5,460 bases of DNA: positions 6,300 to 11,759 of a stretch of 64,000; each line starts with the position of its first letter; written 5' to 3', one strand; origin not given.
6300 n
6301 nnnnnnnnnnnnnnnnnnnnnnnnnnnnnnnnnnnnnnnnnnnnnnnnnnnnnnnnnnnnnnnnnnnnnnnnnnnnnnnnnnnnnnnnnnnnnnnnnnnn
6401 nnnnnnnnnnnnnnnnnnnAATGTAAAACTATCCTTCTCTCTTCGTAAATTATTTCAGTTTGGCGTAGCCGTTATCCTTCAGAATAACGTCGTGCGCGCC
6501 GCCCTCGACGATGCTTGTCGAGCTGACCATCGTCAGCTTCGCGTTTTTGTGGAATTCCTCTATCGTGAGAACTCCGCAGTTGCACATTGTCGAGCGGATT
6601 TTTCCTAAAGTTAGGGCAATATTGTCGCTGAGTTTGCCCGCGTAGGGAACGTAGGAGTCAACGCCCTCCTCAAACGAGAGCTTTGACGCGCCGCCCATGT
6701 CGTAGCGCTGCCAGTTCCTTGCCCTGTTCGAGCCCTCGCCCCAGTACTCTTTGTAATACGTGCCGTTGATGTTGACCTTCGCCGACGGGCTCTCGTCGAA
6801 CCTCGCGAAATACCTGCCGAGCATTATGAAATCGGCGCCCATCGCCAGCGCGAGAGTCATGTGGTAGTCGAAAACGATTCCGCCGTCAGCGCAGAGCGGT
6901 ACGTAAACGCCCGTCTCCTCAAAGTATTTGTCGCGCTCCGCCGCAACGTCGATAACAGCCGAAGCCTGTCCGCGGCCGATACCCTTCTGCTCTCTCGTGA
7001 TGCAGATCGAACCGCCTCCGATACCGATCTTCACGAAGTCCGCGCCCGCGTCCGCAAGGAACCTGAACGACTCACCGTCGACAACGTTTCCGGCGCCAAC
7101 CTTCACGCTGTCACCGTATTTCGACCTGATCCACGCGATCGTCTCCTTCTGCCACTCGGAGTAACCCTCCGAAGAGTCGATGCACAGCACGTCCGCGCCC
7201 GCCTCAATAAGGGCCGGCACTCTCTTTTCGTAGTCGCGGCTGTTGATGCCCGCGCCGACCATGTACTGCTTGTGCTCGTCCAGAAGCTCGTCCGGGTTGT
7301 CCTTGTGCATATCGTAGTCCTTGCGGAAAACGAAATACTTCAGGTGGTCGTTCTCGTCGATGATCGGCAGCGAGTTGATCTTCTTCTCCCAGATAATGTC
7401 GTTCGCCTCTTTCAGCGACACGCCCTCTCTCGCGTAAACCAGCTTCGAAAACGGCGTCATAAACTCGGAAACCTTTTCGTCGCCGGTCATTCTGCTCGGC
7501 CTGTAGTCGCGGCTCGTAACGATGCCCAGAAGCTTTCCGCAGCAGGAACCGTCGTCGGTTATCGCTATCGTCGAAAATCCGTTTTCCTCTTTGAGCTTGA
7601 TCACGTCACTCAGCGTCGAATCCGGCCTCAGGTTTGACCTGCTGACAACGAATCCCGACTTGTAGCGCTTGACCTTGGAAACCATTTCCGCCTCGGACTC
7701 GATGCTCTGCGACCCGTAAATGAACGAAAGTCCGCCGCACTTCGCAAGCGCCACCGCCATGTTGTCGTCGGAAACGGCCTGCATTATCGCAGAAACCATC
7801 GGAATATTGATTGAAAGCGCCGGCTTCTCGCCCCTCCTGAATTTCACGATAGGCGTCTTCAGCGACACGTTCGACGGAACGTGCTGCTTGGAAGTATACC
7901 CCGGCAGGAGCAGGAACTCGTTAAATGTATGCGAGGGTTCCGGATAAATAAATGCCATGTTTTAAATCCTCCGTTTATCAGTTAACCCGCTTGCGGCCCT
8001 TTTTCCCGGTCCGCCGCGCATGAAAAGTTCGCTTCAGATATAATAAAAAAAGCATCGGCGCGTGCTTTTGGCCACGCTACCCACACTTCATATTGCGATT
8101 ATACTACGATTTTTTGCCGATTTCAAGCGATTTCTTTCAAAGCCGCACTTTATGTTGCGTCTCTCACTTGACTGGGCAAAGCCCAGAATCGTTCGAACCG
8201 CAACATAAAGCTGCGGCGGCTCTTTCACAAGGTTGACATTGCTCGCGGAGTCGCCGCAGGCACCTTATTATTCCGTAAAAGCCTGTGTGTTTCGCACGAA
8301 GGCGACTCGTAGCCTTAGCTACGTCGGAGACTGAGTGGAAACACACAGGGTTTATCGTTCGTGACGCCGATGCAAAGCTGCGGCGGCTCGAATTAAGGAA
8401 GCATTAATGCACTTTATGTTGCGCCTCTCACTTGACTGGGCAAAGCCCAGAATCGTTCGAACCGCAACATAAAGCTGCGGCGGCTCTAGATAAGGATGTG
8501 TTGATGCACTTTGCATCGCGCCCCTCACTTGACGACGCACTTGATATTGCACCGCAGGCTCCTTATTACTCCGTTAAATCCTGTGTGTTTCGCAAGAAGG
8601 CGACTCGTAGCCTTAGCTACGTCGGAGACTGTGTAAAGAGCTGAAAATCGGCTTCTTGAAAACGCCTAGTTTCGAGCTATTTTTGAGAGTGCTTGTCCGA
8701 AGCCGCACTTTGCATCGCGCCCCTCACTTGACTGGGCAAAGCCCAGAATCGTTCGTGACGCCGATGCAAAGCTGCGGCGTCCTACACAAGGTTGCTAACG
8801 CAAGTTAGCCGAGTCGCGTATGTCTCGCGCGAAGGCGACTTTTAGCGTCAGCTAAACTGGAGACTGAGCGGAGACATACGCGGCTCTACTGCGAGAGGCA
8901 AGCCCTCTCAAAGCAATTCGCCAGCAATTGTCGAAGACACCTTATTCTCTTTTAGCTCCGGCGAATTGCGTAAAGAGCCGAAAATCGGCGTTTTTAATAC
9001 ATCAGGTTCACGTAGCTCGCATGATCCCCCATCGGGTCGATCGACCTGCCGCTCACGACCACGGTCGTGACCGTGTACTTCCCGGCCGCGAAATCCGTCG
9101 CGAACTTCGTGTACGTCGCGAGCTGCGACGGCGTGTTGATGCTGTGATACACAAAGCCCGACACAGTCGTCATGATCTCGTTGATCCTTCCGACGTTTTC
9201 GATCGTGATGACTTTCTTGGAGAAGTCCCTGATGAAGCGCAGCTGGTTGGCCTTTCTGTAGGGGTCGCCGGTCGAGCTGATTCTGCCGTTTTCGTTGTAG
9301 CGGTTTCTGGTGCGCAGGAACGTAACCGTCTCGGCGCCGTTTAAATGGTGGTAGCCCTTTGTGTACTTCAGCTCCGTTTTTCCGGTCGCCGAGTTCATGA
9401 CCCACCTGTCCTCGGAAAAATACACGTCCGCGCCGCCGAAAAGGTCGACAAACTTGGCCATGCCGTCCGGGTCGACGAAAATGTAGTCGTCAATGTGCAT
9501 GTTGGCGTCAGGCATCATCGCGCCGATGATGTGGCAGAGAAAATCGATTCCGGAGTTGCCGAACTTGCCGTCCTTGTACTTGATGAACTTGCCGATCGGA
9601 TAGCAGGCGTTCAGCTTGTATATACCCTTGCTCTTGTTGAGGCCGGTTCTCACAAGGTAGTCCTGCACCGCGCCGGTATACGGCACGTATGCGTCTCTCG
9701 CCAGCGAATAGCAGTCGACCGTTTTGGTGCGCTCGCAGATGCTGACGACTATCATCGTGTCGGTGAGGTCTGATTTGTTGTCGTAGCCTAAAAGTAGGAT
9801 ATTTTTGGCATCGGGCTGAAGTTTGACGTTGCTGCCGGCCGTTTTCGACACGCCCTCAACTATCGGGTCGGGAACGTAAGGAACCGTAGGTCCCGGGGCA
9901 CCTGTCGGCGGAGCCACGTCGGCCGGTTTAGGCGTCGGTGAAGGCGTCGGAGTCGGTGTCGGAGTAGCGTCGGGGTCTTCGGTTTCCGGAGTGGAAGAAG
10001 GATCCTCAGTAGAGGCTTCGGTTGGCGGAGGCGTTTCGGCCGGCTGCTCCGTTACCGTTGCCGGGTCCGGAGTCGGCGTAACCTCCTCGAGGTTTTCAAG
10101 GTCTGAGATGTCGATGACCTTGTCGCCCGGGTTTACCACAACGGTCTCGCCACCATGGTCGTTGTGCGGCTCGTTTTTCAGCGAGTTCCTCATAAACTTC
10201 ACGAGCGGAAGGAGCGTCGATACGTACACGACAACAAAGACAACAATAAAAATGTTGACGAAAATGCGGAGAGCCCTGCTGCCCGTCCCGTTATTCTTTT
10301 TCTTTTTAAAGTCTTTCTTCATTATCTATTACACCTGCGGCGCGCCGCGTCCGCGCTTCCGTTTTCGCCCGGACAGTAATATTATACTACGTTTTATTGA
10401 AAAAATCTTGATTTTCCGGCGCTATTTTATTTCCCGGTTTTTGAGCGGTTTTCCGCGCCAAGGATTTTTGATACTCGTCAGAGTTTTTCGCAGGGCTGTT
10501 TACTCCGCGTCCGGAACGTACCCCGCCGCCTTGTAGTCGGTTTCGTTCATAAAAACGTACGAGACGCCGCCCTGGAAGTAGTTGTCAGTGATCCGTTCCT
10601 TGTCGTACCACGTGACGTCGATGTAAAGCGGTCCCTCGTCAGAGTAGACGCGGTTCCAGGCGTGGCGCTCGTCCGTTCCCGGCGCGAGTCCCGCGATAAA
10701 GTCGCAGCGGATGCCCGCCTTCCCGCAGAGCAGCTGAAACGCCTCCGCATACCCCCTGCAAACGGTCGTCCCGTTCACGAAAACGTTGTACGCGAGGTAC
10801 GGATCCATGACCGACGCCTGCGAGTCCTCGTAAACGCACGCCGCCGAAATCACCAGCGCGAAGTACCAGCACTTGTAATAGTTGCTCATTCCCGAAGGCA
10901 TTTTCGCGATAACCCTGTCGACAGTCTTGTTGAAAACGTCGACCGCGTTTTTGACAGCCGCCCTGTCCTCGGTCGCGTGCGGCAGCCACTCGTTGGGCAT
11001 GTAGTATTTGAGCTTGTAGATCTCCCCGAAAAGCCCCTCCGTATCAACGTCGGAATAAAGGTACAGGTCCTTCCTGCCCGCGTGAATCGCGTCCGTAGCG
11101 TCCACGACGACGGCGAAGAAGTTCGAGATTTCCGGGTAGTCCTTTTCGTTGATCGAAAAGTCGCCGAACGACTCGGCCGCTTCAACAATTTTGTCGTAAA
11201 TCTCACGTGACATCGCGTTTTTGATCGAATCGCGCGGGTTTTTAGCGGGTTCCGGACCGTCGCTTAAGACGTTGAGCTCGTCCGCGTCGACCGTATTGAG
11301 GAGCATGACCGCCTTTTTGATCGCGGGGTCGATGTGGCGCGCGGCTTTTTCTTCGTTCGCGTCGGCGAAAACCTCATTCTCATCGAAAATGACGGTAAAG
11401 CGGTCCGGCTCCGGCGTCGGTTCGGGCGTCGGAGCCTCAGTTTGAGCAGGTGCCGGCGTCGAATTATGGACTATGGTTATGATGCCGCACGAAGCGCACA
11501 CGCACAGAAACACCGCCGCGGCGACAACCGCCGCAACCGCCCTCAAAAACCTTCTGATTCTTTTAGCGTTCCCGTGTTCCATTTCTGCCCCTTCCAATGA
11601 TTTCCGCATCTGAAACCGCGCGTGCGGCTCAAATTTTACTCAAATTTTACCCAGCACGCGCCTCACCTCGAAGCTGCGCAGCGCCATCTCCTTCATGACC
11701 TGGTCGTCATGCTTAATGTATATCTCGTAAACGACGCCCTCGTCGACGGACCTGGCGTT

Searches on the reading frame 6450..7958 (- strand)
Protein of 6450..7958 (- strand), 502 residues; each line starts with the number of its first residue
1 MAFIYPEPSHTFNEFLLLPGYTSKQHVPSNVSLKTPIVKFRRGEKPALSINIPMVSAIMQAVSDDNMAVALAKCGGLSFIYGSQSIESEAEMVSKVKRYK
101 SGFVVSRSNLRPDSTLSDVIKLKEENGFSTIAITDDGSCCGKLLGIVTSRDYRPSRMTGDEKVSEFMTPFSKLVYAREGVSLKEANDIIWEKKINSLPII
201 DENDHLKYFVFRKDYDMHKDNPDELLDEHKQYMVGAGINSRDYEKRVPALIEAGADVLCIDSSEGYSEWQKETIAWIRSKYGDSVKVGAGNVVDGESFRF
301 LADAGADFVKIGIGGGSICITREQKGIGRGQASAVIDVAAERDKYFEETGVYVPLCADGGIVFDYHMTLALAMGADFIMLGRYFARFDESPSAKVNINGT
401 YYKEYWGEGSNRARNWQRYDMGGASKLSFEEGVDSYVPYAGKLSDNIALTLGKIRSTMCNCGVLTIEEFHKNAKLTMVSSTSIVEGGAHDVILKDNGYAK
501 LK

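Call 7: search_protein_families(library=pfam, proteins=[window:6450-7958:-])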
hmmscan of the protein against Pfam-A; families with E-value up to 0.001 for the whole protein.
window:6450-7958:- (502 aa): 4 families
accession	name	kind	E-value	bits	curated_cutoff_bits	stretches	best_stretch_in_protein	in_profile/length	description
PF00478.31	IMPDH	-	2.4e-111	372.5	25.6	1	10-489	2-345/345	IMP dehydrogenase / GMP reductase domain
PF00571.33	CBS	-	1.3e-09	38.7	24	0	110-151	12-50/57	CBS domain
PF01070.24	FMN_dh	-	2.9e-05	23.7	24.9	1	270-384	206-305/350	FMN-dependent dehydrogenase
PF03060.21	NMO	-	0.00047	20.1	28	0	299-394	150-235/331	Nitronate monooxygenase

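Call 18: find_encoding_contigs(protein=window:6450-7958:-, flank=8000, max_places=10)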
Protein window:6450-7958:- (502 aa): 8 contigs read that carry it; 6 places shown.
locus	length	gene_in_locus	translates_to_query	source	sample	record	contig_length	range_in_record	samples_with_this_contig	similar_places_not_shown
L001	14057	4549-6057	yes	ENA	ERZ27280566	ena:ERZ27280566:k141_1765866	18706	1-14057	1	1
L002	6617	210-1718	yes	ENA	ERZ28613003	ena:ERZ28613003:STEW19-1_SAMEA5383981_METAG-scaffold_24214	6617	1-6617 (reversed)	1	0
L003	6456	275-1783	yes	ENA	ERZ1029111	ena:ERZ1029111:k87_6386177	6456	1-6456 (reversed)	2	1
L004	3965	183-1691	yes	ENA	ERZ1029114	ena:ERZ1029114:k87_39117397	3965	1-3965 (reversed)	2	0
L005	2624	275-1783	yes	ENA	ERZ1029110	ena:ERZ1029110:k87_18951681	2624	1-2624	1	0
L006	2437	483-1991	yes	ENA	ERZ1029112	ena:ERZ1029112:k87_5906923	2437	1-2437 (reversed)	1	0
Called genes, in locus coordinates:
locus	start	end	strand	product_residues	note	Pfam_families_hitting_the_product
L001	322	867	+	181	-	PF19601:DUF6106 (weak)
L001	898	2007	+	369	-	PF01841:Transglut_core (weak)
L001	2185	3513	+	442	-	PF03816:LytR_cpsA_psr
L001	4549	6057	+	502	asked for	PF00478:IMPDH, PF00571:CBS (faint)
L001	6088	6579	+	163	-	PF03449:GreA_GreB_N, PF01272:GreA_GreB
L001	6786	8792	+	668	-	PF01336:tRNA_anti-codon, PF00152:tRNA-synt_2, PF01588:tRNA_bind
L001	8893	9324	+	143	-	PF12158:DUF3592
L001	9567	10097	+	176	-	-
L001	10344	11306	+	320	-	PF00892:EamA, PF06800:Sugar_transport (weak), PF03151:TPT (faint), PF00892:EamA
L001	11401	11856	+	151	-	-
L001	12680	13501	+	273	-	-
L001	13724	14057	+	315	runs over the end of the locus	-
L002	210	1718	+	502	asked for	PF00478:IMPDH, PF00571:CBS (faint)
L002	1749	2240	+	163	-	PF03449:GreA_GreB_N, PF01272:GreA_GreB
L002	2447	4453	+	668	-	PF01336:tRNA_anti-codon, PF00152:tRNA-synt_2, PF01588:tRNA_bind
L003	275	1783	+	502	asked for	PF00478:IMPDH, PF00571:CBS (faint)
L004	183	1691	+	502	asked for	PF00478:IMPDH, PF00571:CBS (faint)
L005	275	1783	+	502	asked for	PF00478:IMPDH, PF00571:CBS (faint)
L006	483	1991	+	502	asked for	PF00478:IMPDH, PF00571:CBS (faint)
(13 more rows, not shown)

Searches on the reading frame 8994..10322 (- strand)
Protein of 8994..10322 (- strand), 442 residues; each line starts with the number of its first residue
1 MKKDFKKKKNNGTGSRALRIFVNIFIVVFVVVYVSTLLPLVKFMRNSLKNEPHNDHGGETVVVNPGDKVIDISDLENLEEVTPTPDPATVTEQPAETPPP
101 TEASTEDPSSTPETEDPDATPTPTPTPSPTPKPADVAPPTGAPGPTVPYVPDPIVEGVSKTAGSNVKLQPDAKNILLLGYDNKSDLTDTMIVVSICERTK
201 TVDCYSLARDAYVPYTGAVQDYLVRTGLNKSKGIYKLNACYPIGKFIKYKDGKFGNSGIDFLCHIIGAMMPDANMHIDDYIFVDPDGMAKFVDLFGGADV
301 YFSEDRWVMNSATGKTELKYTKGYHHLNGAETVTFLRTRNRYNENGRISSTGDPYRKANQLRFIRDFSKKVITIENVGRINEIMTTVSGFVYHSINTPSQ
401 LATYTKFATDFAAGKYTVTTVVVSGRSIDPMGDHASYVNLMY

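Call 7: search_protein_families(library=pfam, proteins=[window:8994-10322:-])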
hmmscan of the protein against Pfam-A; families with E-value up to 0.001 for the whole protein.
window:8994-10322:- (442 aa): 1 family
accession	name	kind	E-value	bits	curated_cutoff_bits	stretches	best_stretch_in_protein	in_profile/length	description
PF03816.19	LytR_cpsA_psr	-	7e-18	65.7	24.6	1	187-370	2-147/150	LytR_cpsA_psr family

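Call 59: find_encoding_contigs(protein=window:8994-10322:-, flank=3000, max_places=10)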
Protein window:8994-10322:- (442 aa): 3 contigs read that carry it; 3 places shown.
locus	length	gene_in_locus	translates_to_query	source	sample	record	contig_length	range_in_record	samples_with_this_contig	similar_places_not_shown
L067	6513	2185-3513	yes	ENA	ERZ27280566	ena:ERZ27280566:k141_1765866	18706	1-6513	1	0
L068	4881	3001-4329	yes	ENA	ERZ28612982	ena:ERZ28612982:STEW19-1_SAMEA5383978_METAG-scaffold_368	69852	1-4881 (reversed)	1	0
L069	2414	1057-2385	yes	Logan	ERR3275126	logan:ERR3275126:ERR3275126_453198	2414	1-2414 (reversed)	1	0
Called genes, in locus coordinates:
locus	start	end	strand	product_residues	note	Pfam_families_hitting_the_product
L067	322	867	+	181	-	PF19601:DUF6106 (weak)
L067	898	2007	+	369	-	PF01841:Transglut_core (weak)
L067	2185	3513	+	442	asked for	PF03816:LytR_cpsA_psr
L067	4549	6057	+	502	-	PF00478:IMPDH, PF00571:CBS (faint)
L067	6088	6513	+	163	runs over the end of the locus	PF03449:GreA_GreB_N, PF01272:GreA_GreB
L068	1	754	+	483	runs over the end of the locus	PF01547:SBP_bac_1, PF13416:SBP_bac_8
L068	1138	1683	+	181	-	PF19601:DUF6106 (weak)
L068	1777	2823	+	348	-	PF01841:Transglut_core (weak)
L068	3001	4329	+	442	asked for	PF03816:LytR_cpsA_psr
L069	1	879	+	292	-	?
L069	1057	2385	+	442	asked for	PF03816:LytR_cpsA_psr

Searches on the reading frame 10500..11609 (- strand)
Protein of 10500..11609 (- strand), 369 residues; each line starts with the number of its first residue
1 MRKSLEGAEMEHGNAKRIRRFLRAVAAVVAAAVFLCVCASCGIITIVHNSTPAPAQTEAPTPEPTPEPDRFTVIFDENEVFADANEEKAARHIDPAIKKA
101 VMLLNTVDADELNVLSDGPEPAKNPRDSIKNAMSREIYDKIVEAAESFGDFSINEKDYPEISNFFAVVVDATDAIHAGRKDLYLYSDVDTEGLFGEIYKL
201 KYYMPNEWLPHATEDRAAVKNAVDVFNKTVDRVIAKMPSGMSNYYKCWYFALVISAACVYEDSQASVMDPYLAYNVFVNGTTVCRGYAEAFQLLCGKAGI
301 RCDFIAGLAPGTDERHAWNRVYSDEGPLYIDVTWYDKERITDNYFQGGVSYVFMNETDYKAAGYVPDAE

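Call 7: search_protein_families(library=pfam, proteins=[window:10500-11609:-])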
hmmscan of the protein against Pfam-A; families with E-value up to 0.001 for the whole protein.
window:10500-11609:- (369 aa): 1 family
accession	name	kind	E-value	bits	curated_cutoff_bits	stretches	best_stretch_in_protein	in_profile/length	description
PF01841.26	Transglut_core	-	2.2e-06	28.3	23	1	257-325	28-100/108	Transglutaminase-like superfamily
